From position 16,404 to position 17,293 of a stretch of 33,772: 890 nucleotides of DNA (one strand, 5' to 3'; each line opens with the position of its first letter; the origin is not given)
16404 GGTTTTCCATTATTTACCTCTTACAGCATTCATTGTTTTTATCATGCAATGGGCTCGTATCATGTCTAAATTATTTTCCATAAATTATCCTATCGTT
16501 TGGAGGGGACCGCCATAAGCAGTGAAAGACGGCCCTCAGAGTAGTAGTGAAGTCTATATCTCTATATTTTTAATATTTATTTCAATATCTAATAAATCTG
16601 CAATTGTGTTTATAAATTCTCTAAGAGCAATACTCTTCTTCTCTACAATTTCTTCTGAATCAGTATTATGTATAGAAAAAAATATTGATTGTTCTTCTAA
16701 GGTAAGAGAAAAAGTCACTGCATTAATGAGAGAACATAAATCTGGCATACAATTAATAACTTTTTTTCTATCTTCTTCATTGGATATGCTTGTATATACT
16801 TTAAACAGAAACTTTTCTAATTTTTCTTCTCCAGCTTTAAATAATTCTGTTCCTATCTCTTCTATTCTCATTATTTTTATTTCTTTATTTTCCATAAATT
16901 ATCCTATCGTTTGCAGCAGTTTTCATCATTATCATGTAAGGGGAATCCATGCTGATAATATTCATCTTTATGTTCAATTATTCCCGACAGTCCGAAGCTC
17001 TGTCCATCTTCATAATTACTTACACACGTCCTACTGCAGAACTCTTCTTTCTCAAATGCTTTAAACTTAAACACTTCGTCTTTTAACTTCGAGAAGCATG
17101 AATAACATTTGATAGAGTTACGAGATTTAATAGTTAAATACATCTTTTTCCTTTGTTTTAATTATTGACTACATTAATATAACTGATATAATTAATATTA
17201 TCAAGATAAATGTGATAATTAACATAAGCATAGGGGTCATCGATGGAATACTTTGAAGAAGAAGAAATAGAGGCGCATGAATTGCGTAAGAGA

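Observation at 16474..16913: A 411-bp early-gene cassette bracketed by perfect 29-bp direct repeats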

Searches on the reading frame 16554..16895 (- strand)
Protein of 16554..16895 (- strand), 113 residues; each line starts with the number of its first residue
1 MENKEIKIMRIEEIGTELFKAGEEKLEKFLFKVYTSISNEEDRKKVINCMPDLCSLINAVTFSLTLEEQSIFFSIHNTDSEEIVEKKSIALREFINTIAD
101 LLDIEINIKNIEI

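Call 8: search_protein_families(library=pfam, proteins=[window:16554-16895:-], max_evalue=0.1)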
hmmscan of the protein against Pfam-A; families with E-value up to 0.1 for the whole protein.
window:16554-16895:- (113 aa): 0 families

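Call 9: search_protein_families(library=phrogs, proteins=[window:16554-16895:-], max_evalue=0.01)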
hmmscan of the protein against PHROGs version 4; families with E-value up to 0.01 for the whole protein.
window:16554-16895:- (113 aa): 0 families

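Call 14: find_encoding_contigs(protein=window:16554-16895:-, flank=6000, max_places=10)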
Protein window:16554-16895:- (113 aa): 13 contigs read that carry it; 10 places shown.
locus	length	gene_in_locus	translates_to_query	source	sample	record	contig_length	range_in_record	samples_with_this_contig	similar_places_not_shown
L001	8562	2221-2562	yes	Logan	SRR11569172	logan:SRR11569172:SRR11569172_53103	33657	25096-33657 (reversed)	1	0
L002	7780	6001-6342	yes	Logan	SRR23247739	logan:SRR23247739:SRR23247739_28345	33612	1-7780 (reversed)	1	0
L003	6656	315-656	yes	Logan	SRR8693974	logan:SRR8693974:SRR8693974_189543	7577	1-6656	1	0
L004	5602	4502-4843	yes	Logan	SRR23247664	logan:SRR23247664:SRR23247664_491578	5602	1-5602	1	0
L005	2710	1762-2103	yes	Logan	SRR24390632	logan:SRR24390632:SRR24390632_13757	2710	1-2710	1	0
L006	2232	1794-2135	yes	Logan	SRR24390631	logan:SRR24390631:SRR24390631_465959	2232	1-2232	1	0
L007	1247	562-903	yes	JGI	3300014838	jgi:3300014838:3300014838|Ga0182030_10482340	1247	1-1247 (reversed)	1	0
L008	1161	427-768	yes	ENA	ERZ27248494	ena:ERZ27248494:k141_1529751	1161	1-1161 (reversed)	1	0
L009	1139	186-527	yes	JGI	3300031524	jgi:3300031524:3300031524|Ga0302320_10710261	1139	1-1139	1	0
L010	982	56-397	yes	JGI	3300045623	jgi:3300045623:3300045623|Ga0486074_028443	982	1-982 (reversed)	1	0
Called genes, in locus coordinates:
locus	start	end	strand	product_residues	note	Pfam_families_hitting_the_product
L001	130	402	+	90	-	-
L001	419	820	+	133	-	-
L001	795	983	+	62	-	-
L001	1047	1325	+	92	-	-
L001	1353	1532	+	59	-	-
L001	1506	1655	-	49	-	-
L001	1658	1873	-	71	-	-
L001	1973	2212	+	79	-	-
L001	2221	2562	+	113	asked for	-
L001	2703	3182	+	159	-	PF04404:ERF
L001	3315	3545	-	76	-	-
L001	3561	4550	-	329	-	-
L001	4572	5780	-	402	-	-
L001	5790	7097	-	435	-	-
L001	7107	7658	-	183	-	-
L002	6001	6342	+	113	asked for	-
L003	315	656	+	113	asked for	-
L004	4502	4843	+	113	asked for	-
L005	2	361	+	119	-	?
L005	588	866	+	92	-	-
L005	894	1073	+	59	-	-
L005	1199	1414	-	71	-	-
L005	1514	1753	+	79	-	-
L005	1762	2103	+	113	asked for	-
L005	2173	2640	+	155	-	-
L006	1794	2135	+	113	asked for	-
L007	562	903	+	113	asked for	-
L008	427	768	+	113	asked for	-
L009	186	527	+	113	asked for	-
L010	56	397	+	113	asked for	-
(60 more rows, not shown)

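Call 20: find_homologous_proteins(query=window:16554-16895:-, max_evalue=0.001)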
Query window:16554-16895:- (113 aa): 1 proteins with E <= 0.001 among 10 candidates.
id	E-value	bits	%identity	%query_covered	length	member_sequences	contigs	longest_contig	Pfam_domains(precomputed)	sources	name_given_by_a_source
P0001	4.1e-62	225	100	100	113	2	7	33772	-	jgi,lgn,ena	jgi:hypothetical protein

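Call 23: find_homologous_proteins(query=L005:2173-2640:+, max_evalue=0.001)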
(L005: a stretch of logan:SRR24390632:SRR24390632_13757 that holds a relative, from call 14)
Query L005:2173-2640:+ (155 aa): 1 proteins with E <= 0.001 among 11 candidates.
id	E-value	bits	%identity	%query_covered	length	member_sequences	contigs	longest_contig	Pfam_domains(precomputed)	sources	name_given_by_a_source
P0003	1.5e-81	289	100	89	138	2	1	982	-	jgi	jgi:hypothetical protein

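Call 47: predict_structure(protein=window:16554-16895:-)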
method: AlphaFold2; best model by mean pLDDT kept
length: 113 residues; sequences in the alignment: 1
mean_pLDDT: 56.6   pTM: 0.48
mean pLDDT of the five models: 56.6, 53.9, 51.9, 49.1, 47.4
residues with pLDDT >= 90: 0; 70-90: 24; 50-70: 49; < 50: 40
segments of 3 or more residues with pLDDT < 50: 1-15, 17-24, 56-64
pLDDT, mean of each block of 10 residues (from residue 1): 29 45 54 72 72 50 48 57 70 72 57 48
secondary structure, 60 per line:
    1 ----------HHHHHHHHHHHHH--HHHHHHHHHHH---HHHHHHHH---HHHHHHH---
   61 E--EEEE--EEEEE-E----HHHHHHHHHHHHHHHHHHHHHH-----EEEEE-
elements in order: H11-23 H26-36 H40-47 H51-57 E64-67 E70-74 H81-102 E108-112

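Call 52: search_protein_representatives(protein=window:16554-16895:-)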
Query: 113 residues. Proteins with E-value up to 0.001 (for the whole library): 2; up to 1e-10: 1; up to 1e-30: 1. The best 2 are listed.
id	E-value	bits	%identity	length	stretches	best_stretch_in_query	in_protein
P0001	1.3e-62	224.5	100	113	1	1-113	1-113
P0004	8.1e-08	48.7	32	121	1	10-111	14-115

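Call 54: find_encoding_contigs(protein=P0004, flank=8000, max_places=8)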
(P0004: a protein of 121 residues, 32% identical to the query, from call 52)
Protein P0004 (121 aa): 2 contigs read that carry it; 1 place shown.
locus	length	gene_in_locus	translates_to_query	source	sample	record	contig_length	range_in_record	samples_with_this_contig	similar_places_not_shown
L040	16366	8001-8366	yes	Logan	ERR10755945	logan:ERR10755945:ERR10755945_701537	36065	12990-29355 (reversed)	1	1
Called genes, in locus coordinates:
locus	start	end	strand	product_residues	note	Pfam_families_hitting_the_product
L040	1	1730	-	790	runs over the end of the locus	PF14890:Intein_splicing (weak)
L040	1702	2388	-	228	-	-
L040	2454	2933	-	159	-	-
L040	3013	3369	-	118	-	-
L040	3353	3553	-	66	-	-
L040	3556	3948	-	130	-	PF05866:RusA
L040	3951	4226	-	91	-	-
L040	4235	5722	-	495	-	-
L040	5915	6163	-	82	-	-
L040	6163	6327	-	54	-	-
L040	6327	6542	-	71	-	-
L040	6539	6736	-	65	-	-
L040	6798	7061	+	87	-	-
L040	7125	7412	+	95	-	-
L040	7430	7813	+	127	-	-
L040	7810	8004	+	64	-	-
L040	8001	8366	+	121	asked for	-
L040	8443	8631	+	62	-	-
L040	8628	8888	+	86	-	-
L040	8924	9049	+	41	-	-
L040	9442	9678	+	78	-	-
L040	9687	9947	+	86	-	PF22292:DUF6965 (weak), PF12728:HTH_17, PF00376:MerR, PF13411:MerR_1 (weak)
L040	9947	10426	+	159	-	PF04404:ERF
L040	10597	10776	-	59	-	-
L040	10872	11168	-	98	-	-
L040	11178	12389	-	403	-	-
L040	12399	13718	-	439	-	-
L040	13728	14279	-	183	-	-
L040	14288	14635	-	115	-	-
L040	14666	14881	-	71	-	-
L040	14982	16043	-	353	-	-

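Call 63: list_cluster_members(proteins=[P0004, L040:9687-9944:+, L040:9442-9675:+])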
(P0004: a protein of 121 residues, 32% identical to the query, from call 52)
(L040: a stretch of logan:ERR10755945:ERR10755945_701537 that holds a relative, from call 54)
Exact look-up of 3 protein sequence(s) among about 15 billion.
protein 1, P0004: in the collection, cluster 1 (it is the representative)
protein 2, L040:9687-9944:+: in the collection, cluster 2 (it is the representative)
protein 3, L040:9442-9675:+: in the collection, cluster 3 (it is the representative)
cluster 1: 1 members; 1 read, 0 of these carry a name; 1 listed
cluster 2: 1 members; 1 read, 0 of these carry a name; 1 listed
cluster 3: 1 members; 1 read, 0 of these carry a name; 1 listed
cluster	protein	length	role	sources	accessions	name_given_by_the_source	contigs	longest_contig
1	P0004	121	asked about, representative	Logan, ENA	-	-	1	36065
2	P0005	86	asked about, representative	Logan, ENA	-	-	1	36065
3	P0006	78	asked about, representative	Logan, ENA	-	-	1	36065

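Call 69: search_protein_families(library=pfam, proteins=[L005:2173-2640:+, P0004, L040:9687-9947:+, L040:8443-8631:+, L040:8628-8888:+, L040:9442-9678:+], max_evalue=0.05)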
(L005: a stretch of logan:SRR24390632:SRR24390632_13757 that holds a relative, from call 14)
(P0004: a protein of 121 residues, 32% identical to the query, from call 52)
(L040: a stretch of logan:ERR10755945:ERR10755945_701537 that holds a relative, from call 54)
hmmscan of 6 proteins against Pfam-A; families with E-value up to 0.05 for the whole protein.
L005:2173-2640:+ (155 aa): 0 families

P0004 (121 aa): 0 families

L040:9687-9947:+ (86 aa): 8 families
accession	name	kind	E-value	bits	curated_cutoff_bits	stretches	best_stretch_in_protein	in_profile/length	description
PF12728.13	HTH_17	-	7.5e-09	36.2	27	1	30-75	1-44/51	Helix-turn-helix domain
PF00376.29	MerR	-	2.4e-08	34.1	28.2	1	33-69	2-38/38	MerR family regulatory protein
PF13411.12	MerR_1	-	2e-06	28.2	21.6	1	31-77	1-46/69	MerR HTH family regulatory protein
PF22292.1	DUF6965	-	2.6e-05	24.5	25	1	8-61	3-55/66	Domain of unknown function (DUF6965)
PF07453.19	NUMOD1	-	0.016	15.8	22.8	0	26-48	12-34/37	NUMOD1 domain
PF13022.12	HTH_Tnp_1_2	-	0.022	15.3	27.9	1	29-65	23-61/122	Helix-turn-helix of insertion element transposase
PF01527.26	HTH_Tnp_1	-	0.042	14.5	24.1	0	31-53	24-46/75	Transposase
PF16677.11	GP3_package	-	0.045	14.4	29.4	0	2-55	7-60/105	DNA-packaging protein gp3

L040:8443-8631:+ (62 aa): 0 families

L040:8628-8888:+ (86 aa): 1 family
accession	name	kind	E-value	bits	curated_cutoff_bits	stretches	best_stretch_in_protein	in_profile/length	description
PF03884.20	YacG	-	0.018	15.2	25.5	1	1-27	1-27/52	DNA gyrase inhibitor YacG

L040:9442-9678:+ (78 aa): 3 families
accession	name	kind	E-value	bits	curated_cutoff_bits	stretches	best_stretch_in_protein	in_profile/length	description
PF06467.20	zf-FCS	-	0.00043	20.5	22.4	1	11-41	5-36/39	MYM-type Zinc finger with FCS sequence motif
PF04570.20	zf-FLZ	-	0.019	14.8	23.4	1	11-40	14-43/54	zinc-finger of the FCS-type, C2-C2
PF11494.13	Ta0938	-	0.036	14.9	27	0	12-46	3-36/92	Ta0938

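Call 72: search_protein_families(library=padloc, proteins=[window:16554-16895:-, L005:2173-2640:+, P0004], max_evalue=0.01)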
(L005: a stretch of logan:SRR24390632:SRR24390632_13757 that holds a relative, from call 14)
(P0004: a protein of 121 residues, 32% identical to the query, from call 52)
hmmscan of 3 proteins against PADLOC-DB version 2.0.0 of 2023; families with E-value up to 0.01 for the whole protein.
window:16554-16895:- (113 aa): 0 families

L005:2173-2640:+ (155 aa): 0 families

P0004 (121 aa): 0 families

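Call 89: predict_structure(alignment_id=A2)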
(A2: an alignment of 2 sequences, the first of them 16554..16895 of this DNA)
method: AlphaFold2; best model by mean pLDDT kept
length: 113 residues; sequences in the alignment: 2
mean_pLDDT: 55.2   pTM: 0.36
mean pLDDT of the five models: 55.2, 50.8, 50.7, 48.8, 47.7
residues with pLDDT >= 90: 0; 70-90: 6; 50-70: 78; < 50: 29
segments of 3 or more residues with pLDDT < 50: 59-79, 110-113
pLDDT, mean of each block of 10 residues (from residue 1): 55 55 55 69 69 56 36 39 56 63 57 45
secondary structure, 60 per line:
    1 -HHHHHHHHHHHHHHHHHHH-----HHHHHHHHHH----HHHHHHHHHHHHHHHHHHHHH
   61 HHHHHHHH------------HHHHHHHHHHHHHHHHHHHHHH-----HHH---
elements in order: H2-20 H26-35 H40-68 H81-102

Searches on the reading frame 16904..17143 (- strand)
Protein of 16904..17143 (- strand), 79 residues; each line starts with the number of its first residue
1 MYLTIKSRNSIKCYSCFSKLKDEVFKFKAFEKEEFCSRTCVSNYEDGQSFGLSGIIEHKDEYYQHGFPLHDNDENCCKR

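Call 8: search_protein_families(library=pfam, proteins=[window:16904-17143:-], max_evalue=0.1)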
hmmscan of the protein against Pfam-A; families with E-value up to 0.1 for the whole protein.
window:16904-17143:- (79 aa): 2 families
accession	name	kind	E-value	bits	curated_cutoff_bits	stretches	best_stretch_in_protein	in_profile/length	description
PF20280.3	CTD4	-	0.015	15.3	27.6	1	13-39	23-51/217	C-terminal domain 4 of the ABC-three component (ABC-3C) systems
PF12918.12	TcdB_N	-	0.078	13.7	27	0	3-40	14-52/66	TcdB toxin N-terminal helical domain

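Call 9: search_protein_families(library=phrogs, proteins=[window:16904-17143:-], max_evalue=0.01)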
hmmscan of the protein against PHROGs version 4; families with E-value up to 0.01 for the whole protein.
window:16904-17143:- (79 aa): 0 families

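Call 15: find_encoding_contigs(protein=window:16904-17143:-, flank=6000, max_places=10)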
Protein window:16904-17143:- (79 aa): 11 contigs read that carry it; 9 places shown.
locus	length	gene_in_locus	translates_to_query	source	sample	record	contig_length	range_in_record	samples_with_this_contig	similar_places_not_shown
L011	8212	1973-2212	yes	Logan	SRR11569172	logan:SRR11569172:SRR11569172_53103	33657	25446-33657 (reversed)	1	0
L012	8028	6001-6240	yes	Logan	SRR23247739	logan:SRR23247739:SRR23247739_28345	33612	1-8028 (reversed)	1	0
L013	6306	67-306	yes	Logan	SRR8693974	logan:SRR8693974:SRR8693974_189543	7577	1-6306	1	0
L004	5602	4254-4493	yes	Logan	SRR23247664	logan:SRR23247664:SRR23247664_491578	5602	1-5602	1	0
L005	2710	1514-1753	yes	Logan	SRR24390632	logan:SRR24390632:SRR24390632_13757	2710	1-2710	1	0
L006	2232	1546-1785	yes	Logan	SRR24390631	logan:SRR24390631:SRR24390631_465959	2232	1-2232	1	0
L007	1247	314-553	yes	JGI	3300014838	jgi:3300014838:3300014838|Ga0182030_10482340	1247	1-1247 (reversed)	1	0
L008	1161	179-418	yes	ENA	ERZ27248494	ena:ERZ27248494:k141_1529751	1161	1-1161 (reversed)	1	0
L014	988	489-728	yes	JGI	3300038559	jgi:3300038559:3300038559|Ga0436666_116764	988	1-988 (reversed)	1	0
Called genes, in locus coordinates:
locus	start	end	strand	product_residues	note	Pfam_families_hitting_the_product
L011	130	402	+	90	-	-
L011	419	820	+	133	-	-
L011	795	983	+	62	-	-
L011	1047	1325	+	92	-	-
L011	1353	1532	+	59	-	-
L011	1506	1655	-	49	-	-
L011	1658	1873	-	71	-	-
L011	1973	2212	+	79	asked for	-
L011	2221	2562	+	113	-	-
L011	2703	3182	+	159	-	PF04404:ERF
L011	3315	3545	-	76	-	-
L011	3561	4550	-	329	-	-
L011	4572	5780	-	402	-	-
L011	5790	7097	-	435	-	-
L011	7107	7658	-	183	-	-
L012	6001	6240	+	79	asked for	-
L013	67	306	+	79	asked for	-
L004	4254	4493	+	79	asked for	-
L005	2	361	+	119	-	?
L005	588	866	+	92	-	-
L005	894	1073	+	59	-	-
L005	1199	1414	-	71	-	-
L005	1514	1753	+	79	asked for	-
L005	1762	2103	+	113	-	-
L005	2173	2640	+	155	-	-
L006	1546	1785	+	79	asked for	-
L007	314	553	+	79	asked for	-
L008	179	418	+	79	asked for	-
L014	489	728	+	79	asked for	-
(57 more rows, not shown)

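Call 21: find_homologous_proteins(query=window:16904-17143:-, max_evalue=0.001)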
Query window:16904-17143:- (79 aa): 1 proteins with E <= 0.001 among 1 candidates.
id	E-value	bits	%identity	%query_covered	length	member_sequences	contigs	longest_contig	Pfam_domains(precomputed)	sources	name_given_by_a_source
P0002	4.8e-48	178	100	100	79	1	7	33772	-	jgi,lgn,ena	jgi:hypothetical protein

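Call 72: search_protein_families(library=padloc, proteins=[window:16904-17143:-], max_evalue=0.01)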
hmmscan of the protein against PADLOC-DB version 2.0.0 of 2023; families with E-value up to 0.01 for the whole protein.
window:16904-17143:- (79 aa): 0 families
